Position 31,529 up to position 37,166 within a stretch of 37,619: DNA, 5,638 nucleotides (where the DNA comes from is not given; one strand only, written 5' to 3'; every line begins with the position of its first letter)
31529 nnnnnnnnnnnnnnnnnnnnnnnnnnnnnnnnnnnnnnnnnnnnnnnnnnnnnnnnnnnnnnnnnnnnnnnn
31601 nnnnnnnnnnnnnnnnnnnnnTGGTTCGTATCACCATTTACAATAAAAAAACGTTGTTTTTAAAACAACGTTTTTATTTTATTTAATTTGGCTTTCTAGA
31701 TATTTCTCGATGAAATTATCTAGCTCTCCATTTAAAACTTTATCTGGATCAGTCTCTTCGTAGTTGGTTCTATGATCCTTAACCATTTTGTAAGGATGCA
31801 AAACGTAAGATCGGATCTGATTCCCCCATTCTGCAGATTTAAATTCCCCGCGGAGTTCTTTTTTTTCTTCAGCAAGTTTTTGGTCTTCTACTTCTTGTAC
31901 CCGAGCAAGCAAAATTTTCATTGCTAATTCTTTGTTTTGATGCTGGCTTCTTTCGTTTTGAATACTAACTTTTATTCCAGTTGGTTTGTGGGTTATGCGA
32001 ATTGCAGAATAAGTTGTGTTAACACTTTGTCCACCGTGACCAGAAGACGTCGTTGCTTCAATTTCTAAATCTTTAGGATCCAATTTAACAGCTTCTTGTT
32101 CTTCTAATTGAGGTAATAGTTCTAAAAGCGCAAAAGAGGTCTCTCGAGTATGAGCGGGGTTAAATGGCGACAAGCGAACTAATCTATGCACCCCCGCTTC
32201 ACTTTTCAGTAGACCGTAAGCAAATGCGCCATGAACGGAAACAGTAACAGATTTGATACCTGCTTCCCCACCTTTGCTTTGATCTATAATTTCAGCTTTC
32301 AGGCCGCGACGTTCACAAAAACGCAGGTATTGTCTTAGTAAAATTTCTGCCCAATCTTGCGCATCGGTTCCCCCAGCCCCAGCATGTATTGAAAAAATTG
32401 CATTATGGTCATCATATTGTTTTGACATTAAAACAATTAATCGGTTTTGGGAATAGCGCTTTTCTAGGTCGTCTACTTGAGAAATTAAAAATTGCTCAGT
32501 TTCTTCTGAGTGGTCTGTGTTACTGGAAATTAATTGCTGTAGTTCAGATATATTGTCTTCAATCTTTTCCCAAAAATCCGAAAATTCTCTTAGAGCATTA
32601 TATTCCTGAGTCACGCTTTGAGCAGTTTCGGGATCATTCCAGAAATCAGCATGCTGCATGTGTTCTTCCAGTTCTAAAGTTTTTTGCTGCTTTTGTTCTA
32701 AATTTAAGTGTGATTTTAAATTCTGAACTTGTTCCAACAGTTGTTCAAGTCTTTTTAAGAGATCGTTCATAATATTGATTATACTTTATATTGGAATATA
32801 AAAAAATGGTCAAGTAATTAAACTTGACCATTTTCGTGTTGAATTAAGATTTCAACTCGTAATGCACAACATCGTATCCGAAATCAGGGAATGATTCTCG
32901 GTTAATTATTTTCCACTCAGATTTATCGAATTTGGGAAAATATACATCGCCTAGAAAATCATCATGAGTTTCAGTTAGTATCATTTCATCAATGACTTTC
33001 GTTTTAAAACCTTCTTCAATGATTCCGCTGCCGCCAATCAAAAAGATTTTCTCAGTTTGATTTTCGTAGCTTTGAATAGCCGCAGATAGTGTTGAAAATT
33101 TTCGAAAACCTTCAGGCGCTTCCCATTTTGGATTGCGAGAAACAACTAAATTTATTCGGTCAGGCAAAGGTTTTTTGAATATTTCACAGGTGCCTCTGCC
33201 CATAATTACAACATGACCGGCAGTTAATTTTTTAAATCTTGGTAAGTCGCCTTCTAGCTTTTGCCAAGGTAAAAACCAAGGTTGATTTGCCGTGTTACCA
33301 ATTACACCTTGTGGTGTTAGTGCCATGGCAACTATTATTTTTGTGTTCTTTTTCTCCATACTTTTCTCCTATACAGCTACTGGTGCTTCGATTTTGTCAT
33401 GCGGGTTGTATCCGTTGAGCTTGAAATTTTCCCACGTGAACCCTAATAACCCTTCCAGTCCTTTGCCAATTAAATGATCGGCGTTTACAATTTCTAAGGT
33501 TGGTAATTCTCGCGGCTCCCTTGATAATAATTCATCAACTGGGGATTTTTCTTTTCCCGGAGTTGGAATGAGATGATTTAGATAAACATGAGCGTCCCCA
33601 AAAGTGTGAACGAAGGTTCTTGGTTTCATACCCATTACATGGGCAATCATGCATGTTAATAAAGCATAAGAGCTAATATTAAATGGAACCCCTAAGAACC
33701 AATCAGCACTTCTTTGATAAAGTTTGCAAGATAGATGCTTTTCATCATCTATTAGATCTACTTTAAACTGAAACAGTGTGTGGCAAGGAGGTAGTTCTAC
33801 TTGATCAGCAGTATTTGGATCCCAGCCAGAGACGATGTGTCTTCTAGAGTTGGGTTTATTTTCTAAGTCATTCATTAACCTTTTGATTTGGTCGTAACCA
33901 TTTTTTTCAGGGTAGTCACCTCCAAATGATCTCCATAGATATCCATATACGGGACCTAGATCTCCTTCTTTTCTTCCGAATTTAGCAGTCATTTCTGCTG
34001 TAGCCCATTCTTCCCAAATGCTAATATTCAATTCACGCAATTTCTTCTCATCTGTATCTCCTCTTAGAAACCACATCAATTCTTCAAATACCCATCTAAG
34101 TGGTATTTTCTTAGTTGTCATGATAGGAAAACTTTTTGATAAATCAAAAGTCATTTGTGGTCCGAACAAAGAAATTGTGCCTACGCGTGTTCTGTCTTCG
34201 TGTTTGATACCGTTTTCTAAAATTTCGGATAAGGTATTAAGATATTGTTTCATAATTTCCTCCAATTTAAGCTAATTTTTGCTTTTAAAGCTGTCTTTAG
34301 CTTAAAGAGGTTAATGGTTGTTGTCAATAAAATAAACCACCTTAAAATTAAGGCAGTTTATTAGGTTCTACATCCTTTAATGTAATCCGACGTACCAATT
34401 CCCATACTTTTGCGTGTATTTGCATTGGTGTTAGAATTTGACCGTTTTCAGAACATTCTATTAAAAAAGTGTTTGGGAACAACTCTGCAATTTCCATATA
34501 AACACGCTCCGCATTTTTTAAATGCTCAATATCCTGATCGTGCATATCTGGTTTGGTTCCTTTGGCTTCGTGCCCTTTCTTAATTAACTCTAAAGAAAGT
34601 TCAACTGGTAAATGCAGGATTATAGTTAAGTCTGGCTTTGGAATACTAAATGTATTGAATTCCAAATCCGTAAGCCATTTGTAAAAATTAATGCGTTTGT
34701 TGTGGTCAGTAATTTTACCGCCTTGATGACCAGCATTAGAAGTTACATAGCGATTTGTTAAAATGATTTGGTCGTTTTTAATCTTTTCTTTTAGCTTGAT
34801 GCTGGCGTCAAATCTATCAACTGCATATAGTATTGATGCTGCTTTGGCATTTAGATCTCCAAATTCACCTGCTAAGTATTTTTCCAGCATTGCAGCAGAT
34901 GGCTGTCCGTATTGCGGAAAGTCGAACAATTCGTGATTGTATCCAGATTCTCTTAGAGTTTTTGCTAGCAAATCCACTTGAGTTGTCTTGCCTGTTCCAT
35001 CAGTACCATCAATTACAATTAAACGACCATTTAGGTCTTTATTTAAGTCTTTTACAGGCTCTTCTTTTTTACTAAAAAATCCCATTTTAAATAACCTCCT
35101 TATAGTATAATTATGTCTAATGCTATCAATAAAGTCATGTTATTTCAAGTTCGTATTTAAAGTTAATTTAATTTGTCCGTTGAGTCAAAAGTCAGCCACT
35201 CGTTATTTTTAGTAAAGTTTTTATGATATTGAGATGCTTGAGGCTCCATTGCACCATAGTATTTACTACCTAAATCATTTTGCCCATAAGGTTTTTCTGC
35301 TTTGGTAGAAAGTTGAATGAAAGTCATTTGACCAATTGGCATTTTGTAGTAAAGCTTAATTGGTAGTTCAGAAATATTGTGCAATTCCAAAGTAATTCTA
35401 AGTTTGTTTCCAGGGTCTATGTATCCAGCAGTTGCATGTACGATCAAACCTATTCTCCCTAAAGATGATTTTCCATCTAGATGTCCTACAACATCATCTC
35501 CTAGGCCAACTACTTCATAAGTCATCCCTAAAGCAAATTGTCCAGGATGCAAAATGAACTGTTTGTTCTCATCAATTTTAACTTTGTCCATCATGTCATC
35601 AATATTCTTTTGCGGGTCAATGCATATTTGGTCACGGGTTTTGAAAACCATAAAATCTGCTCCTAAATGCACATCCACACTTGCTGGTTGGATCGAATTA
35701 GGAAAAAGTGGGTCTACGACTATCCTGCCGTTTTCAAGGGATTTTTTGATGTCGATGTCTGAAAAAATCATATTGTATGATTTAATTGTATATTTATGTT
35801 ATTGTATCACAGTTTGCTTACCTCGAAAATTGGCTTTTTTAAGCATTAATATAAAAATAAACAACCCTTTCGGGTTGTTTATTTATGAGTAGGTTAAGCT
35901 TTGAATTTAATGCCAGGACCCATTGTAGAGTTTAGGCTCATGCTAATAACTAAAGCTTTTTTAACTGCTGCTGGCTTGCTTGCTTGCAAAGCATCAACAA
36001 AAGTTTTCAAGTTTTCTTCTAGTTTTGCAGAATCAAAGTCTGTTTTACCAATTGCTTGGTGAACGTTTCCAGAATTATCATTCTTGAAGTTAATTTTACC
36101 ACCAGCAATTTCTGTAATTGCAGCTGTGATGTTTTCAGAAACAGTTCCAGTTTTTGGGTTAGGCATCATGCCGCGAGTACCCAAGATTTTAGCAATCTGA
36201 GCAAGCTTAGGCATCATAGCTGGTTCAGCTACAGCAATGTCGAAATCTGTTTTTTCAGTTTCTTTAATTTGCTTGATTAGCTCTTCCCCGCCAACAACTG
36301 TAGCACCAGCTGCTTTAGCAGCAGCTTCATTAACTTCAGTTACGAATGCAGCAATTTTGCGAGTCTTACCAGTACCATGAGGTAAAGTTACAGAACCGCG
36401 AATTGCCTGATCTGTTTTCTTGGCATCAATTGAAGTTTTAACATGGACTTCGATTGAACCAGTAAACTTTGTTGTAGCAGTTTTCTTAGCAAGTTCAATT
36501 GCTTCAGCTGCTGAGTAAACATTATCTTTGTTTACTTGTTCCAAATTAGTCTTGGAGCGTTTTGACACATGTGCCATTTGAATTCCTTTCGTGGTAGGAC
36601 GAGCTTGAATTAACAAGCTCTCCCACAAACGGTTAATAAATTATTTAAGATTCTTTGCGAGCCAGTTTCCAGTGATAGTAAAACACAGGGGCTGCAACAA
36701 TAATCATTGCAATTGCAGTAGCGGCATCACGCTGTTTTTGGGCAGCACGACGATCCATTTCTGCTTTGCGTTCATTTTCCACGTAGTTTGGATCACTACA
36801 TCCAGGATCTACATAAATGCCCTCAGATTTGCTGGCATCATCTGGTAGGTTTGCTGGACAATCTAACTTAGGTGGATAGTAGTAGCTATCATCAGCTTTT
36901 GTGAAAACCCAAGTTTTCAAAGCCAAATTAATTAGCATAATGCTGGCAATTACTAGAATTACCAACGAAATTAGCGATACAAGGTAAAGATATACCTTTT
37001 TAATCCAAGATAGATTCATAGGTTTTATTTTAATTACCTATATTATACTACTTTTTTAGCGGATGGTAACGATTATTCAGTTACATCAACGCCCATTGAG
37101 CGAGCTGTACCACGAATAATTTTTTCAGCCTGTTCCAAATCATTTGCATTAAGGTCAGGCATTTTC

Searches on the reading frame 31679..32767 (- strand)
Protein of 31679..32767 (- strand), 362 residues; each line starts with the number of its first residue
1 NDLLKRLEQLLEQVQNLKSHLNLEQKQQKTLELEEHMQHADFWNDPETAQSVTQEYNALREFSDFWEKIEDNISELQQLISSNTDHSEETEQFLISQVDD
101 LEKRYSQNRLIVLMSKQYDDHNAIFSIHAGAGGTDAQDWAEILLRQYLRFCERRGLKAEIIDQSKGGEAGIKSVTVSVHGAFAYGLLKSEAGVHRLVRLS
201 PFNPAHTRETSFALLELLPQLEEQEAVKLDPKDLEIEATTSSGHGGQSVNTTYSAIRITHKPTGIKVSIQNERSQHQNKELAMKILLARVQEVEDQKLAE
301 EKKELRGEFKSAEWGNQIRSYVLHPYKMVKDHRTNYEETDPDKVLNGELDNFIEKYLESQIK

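Call 50: search_protein_families(library=pfam, proteins=[window:31679-32767:-], max_evalue=0.001)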
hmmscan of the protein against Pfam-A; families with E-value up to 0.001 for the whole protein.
window:31679-32767:- (362 aa): 2 families
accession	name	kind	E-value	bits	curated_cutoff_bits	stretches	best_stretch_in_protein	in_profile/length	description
PF03462.23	PCRF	-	8.4e-47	159.9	24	1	27-213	2-192/194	PCRF domain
PF00472.26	RF-1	-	6.1e-37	126.6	35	1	225-333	4-116/116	RF-1 domain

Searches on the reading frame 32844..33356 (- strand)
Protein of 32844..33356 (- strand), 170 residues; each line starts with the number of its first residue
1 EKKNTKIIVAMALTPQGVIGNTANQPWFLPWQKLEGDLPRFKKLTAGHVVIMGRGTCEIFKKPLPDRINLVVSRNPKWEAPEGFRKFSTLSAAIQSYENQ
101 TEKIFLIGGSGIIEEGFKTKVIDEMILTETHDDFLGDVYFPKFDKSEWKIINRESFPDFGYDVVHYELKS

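Call 51: search_protein_families(library=pfam, proteins=[window:32844-33356:-], max_evalue=0.001)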
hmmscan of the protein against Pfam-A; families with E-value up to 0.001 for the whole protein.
window:32844-33356:- (170 aa): 1 family
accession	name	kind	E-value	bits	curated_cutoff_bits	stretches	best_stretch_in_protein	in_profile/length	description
PF00186.24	DHFR_1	-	3e-35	121.7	25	1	7-157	2-143/159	Dihydrofolate reductase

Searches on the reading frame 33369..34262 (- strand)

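Call 51: search_protein_families(library=pfam, proteins=[window:33369-34262:-], max_evalue=0.001)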
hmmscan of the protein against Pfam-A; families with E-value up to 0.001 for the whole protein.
window:33369-34262:- (297 aa): 1 family
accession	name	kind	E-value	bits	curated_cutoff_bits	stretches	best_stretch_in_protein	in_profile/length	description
PF00303.24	Thymidylat_synt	-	3.6e-98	328.4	24.3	1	5-297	1-266/266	Thymidylate synthase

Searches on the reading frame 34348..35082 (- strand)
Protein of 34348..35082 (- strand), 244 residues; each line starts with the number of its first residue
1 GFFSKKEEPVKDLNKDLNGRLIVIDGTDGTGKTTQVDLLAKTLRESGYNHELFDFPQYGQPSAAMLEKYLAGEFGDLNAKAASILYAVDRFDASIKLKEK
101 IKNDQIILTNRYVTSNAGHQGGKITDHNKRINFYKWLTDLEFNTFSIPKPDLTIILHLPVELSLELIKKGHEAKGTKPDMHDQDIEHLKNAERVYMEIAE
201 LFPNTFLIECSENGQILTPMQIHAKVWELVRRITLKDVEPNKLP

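Call 51: search_protein_families(library=pfam, proteins=[window:34348-35082:-], max_evalue=0.001)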
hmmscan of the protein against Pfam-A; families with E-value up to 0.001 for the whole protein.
window:34348-35082:- (244 aa): 2 families
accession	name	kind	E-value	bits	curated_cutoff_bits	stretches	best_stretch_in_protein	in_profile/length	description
PF02223.23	Thymidylate_kin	-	1.2e-24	87.4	27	1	24-211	1-174/185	Thymidylate kinase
PF01712.25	dNK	-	0.00012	22.4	27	1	22-172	1-145/203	Deoxynucleoside kinase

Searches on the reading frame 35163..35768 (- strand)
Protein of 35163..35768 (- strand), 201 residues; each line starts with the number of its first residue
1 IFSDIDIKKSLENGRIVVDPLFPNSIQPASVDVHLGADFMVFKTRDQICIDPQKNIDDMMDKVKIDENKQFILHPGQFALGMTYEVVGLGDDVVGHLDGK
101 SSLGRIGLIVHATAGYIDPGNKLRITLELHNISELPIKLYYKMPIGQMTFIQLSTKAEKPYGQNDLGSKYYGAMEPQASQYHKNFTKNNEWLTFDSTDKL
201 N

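Call 51: search_protein_families(library=pfam, proteins=[window:35163-35768:-], max_evalue=0.001)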
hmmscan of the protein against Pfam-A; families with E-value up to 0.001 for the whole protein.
window:35163-35768:- (201 aa): 3 families
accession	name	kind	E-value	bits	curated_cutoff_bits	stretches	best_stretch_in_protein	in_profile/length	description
PF22769.1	DCD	-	1.4e-40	139.3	27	1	1-152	1-152/153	dCTP deaminase-like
PF06559.16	DCD_N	-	9e-07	29.3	21.4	1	1-111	4-116/164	2'-deoxycytidine 5'-triphosphate deaminase (DCD) N-terminal domain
PF22569.1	DCD_C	-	5.7e-05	23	22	1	54-172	61-183/192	2'-deoxycytidine 5'-triphosphate deaminase (DCD), C-terminal domain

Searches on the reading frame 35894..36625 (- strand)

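Call 51: search_protein_families(library=pfam, proteins=[window:35894-36625:-], max_evalue=0.001)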
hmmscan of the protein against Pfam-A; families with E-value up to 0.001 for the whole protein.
window:35894-36625:- (243 aa): 1 family
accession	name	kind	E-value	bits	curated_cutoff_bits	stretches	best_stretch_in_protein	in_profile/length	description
PF00687.26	Ribosomal_L1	-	5.4e-53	180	32.2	1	47-237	2-198/198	Ribosomal protein L1p/L10e family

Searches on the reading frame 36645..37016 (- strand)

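Call 51: search_protein_families(library=pfam, proteins=[window:36645-37016:-], max_evalue=0.001)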
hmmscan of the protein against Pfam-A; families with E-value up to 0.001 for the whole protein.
window:36645-37016:- (123 aa): 1 family
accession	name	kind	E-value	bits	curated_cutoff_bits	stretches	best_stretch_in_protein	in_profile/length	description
PF18920.5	DUF5671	-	2.5e-10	40.8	28.4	2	3-39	76-111/132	Domain of unknown function (DUF5671)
